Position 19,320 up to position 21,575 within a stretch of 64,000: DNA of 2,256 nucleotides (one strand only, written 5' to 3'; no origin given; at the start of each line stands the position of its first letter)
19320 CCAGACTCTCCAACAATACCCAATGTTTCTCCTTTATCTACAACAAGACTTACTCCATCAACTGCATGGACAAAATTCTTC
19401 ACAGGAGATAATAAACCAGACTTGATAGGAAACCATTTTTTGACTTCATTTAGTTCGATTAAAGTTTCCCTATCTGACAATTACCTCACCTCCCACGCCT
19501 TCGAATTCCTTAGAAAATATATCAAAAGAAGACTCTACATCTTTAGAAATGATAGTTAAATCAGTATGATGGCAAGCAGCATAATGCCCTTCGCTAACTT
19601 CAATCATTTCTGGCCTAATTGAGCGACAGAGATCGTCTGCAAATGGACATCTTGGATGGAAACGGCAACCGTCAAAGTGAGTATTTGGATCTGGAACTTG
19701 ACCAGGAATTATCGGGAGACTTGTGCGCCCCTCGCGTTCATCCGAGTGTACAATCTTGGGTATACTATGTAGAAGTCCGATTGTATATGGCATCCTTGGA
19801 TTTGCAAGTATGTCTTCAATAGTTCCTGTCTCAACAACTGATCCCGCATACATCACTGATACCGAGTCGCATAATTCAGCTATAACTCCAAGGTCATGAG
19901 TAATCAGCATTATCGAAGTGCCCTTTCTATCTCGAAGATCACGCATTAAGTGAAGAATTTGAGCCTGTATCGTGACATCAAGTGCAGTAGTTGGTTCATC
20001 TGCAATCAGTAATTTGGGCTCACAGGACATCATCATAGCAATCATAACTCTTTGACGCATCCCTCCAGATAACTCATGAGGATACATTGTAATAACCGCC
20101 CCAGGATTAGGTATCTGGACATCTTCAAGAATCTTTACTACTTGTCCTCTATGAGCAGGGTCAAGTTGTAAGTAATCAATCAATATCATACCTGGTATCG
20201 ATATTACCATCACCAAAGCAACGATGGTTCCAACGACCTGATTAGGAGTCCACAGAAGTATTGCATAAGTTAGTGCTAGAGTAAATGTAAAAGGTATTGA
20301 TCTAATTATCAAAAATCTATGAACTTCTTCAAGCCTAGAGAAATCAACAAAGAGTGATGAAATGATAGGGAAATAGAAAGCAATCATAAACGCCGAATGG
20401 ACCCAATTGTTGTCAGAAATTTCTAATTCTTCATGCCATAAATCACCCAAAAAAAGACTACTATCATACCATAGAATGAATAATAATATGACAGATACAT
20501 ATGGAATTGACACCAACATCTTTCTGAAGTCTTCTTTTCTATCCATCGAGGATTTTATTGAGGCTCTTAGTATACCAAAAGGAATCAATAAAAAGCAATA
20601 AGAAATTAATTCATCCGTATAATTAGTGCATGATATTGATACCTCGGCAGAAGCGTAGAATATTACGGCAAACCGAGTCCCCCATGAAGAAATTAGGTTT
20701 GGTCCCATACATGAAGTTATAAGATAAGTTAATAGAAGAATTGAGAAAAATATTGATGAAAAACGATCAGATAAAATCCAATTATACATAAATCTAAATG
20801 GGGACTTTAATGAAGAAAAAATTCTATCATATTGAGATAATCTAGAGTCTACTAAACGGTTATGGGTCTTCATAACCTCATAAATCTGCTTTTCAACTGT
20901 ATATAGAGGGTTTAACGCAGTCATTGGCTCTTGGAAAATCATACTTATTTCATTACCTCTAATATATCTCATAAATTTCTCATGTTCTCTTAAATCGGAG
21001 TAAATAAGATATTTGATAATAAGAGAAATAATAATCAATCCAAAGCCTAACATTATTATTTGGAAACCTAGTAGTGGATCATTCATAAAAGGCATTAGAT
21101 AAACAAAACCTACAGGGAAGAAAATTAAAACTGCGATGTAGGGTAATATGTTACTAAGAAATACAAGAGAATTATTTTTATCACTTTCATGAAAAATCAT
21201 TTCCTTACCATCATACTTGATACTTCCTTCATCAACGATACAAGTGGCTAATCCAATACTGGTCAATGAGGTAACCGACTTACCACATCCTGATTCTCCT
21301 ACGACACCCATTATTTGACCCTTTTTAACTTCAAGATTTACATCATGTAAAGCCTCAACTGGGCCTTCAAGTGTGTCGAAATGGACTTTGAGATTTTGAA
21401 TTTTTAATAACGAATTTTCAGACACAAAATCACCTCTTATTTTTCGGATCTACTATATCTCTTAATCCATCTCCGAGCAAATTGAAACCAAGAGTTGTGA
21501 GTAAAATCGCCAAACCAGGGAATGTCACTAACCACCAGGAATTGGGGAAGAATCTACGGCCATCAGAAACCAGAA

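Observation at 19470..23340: Peptide ABC importer with membrane-like insertions inside one ATPase and one permease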

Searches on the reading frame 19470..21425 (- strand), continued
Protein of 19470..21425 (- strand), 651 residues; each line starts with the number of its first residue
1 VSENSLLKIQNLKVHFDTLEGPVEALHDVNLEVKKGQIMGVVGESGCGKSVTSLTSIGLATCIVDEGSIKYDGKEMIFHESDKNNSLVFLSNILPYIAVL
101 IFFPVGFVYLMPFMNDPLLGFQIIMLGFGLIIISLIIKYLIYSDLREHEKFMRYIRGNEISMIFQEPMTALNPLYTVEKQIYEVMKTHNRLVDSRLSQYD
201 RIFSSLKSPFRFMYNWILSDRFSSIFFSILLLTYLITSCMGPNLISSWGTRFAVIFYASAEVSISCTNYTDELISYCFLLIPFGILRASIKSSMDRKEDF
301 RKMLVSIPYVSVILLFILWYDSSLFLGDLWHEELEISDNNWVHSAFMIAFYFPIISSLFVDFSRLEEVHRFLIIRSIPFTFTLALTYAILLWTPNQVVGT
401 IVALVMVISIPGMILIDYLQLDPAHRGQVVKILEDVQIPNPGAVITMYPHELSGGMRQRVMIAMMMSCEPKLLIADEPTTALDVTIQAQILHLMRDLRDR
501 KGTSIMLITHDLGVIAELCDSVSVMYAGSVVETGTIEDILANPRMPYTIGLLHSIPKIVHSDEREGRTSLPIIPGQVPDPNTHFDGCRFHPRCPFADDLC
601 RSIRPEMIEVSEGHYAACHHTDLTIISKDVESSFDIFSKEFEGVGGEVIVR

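Call 39: find_encoding_contigs(protein=P0048, flank=7000, max_places=1)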
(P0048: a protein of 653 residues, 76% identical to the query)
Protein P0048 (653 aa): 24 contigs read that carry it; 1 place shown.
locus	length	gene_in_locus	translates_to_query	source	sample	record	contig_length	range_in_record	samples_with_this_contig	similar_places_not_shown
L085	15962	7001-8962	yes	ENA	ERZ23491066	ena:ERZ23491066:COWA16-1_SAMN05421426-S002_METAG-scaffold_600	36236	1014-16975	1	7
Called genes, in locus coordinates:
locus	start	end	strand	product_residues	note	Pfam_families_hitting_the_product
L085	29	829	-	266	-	-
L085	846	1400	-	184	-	-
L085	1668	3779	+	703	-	PF00496:SBP_bac_5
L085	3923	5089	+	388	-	PF19300:BPD_transp_1_N, PF00528:BPD_transp_1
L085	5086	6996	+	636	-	PF00528:BPD_transp_1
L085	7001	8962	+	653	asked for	PF00005:ABC_tran, PF08352:oligo_HPY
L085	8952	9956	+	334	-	PF02463:SMC_N, PF00005:ABC_tran, PF13304:AAA_21 (weak), PF08352:oligo_HPY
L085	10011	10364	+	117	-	-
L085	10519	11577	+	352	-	PF03951:Gln-synt_N, PF00120:Gln-synt_C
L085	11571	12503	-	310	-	PF01266:DAO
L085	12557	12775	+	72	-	-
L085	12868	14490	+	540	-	PF13367:PrsW-protease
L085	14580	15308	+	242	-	PF01940:DUF92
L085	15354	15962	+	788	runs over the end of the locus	-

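Call 40: find_encoding_contigs(protein=P0051, flank=7000, max_places=1)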
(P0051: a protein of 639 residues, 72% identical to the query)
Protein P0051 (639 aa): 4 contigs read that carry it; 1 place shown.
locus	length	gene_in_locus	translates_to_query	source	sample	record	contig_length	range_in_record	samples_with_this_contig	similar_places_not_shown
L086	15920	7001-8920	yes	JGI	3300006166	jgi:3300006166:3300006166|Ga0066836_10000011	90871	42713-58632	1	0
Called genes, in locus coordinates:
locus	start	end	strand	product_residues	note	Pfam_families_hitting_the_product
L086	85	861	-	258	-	-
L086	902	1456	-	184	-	-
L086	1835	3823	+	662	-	PF00496:SBP_bac_5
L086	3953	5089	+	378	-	PF19300:BPD_transp_1_N, PF00528:BPD_transp_1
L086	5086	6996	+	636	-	PF00528:BPD_transp_1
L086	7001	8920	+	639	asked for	PF00005:ABC_tran, PF08352:oligo_HPY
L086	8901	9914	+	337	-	PF02463:SMC_N (weak), PF00005:ABC_tran, PF13304:AAA_21 (weak), PF08352:oligo_HPY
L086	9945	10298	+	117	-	-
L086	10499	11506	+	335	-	PF03951:Gln-synt_N, PF00120:Gln-synt_C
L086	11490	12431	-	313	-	PF01266:DAO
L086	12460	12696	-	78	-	-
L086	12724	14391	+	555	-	PF13367:PrsW-protease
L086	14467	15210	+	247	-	PF01940:DUF92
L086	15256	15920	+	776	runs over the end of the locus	-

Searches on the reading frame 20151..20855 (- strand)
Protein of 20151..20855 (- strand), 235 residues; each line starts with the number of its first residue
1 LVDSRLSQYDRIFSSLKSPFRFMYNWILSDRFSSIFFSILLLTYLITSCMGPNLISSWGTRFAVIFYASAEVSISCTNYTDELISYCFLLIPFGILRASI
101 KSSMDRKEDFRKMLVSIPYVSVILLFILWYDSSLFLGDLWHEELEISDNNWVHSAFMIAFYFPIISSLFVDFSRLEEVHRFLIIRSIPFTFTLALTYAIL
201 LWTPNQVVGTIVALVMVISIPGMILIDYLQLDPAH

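Call 23: search_protein_families(library=pfam, proteins=[window:20151-20855:-], max_evalue=10)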
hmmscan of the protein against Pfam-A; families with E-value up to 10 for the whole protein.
window:20151-20855:- (235 aa): 1 family
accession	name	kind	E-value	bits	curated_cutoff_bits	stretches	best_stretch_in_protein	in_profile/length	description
PF14242.11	DUF4342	-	1.5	9.4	25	1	184-218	40-75/81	Domain of unknown function (DUF4342)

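Call 54: search_protein_representatives(alignment_id=A4)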
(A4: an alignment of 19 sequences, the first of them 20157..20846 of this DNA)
Query: 19 sequences, 158 profile positions. Proteins with E-value up to 0.001 (for the whole library): 13; up to 1e-10: 7; up to 1e-30: 1. The best 13 are listed.
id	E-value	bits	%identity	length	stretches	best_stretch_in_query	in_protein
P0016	1.7e-41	158.1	-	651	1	2-158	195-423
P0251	4.0e-22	95.2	-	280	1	1-75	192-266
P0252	9.7e-22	93.9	-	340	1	1-123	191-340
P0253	3.1e-21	92.3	-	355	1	1-71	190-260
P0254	2.8e-18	82.7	-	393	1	1-150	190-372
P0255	3.1e-15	72.8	-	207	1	2-95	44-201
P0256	1.8e-11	60.5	-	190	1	40-158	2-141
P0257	1.2e-10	57.9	-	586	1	4-158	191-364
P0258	2.3e-09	53.7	-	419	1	2-158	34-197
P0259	5.9e-09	52.3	-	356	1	57-157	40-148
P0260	8.3e-09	51.9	-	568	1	4-158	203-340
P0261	5.2e-06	42.8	-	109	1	116-158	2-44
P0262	3.1e-04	37.0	-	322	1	78-157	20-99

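Call 72: list_cluster_members(proteins=[P0257, P0260, P0259, P0258, P0262, P0073, P0059, P0052])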
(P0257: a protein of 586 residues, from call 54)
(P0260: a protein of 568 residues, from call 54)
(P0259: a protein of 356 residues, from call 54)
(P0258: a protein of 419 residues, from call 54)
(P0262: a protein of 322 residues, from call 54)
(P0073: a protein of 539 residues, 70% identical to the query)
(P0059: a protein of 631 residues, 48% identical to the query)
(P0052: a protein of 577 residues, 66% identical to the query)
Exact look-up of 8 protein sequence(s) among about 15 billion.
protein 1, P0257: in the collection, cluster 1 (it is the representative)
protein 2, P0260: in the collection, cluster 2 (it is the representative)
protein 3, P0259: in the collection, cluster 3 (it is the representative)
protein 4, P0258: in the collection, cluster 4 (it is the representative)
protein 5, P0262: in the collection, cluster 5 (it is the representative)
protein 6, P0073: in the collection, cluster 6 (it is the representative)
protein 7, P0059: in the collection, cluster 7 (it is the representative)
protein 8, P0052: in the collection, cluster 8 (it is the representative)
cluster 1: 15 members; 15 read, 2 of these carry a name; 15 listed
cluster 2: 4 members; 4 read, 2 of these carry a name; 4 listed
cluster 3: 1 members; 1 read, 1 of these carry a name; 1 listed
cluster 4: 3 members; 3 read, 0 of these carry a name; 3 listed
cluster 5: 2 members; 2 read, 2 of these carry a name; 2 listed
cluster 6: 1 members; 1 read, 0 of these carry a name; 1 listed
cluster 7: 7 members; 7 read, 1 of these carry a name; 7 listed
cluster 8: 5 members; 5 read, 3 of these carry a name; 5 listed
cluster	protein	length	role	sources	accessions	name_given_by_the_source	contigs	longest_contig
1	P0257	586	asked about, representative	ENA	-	-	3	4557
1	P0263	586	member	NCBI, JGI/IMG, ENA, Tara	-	oligopeptide/dipeptide ABC transporter ATP-binding protein | strand:- start:2264 stop:4024 length:1761 start_codon:yes stop_codon:yes ...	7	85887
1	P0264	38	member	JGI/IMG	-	hypothetical protein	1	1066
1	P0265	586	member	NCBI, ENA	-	-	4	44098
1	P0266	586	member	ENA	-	-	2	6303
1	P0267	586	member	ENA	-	-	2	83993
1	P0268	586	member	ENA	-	-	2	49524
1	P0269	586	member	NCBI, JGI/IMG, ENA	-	-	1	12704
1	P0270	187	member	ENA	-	-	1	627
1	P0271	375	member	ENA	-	-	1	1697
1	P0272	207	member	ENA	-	-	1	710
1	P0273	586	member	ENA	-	-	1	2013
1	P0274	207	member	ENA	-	-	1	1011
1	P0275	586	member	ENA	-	-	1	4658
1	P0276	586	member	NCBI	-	-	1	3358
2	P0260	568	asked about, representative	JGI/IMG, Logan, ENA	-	-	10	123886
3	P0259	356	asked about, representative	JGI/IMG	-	oligopeptide/dipeptide ABC transporter ATP-binding protein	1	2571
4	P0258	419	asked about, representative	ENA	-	-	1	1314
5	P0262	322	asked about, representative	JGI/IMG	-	oligopeptide/dipeptide ABC transporter ATP-binding protein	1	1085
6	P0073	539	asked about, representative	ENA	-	-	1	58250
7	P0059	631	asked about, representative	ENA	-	-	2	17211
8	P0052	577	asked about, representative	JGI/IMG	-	-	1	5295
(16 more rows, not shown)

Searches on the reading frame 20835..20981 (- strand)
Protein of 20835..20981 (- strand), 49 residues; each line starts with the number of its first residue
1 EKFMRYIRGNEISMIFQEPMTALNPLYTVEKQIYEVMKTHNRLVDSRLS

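Call 73: search_solved_structures(query=window:20835-20981:-, max_evalue=0.01, show_alignments=5)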
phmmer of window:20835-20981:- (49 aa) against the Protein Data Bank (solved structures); distinct sequences matched with E-value up to 0.01: 8.
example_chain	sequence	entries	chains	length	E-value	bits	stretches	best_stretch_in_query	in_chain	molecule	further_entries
8j5q_D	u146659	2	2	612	5.8e-10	41.6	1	4-44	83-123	Uncharacterized ABC transporter ATP-binding protein Rv1281c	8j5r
8j5s_D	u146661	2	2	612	1.6e-09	40.2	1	4-44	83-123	Uncharacterized ABC transporter ATP-binding protein Rv1281c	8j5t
8z1v_C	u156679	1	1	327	4e-09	39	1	1-41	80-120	Dipeptide transport ATP-binding protein DppD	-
8wd9_D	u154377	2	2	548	5.1e-09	38.7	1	2-40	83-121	Probable dipeptide-transport ATP-binding protein ABC transporter DppD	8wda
8wdb_D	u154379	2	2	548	8.8e-09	37.9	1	2-40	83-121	Probable dipeptide-transport ATP-binding protein ABC transporter DppD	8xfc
8z1w_C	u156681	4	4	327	9.2e-09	37.9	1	1-41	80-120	Dipeptide transport ATP-binding protein DppD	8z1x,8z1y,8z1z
8z21_C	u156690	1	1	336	3.3e-07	33.1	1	5-43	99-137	Oligopeptide transport ATP-binding protein OppD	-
8z21_D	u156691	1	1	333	0.0039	20.6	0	8-41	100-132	Oligopeptide transport ATP-binding protein OppF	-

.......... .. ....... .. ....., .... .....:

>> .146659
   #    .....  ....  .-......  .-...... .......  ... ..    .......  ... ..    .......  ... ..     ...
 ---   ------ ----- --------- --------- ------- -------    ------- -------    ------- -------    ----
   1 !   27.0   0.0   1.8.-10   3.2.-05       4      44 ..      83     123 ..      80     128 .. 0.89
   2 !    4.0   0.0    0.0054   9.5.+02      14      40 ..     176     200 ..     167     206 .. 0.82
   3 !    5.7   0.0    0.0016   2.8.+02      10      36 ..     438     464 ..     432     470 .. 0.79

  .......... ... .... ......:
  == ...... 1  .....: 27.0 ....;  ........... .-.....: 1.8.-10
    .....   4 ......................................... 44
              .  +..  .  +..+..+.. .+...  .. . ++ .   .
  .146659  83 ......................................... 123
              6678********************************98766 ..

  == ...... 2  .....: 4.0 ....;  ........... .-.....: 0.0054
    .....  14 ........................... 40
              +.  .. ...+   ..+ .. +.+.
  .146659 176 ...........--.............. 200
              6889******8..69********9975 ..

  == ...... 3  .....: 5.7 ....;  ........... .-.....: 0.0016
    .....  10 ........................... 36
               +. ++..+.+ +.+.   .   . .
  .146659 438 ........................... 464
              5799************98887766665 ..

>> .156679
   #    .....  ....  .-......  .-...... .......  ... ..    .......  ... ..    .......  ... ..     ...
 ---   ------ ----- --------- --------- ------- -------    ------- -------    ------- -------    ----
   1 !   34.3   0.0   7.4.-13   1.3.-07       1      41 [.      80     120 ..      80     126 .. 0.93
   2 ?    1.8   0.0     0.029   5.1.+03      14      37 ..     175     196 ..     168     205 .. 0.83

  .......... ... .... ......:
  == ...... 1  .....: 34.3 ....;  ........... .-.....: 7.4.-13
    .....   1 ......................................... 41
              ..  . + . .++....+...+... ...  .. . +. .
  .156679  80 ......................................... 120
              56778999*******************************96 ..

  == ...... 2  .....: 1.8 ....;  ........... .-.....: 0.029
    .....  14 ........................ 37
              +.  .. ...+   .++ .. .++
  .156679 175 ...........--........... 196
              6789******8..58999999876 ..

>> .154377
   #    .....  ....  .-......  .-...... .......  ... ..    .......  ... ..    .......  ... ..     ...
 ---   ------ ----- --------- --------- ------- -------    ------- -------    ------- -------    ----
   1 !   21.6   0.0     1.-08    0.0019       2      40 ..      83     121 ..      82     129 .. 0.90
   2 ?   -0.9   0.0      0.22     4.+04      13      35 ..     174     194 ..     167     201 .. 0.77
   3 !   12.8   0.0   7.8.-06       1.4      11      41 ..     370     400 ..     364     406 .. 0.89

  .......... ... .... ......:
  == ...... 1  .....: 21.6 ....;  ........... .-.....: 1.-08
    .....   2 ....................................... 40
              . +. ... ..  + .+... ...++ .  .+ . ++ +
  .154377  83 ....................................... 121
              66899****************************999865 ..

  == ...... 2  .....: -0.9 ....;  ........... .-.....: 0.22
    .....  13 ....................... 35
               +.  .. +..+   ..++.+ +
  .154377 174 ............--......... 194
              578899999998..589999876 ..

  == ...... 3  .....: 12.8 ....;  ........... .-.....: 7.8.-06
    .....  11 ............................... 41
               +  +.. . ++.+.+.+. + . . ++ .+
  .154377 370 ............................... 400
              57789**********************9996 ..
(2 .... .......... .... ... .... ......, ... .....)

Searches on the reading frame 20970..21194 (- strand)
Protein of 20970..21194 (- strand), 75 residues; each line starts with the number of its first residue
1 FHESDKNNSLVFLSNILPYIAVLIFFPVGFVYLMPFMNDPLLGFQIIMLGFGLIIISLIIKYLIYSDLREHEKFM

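Call 23: search_protein_families(library=pfam, proteins=[window:20970-21194:-], max_evalue=10)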
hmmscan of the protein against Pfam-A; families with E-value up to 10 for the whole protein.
window:20970-21194:- (75 aa): 3 families
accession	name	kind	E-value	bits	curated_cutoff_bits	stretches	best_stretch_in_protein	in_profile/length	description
PF20389.3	DUF6684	-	0.012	16.2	24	1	15-51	17-53/79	Family of unknown function (DUF6684)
PF11298.13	DUF3099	-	0.54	10.9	23.2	1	10-24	49-63/72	Protein of unknown function (DUF3099)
PF03185.20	CaKB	-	2.9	8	25.1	0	12-39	12-39/195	Calcium-activated potassium channel, beta subunit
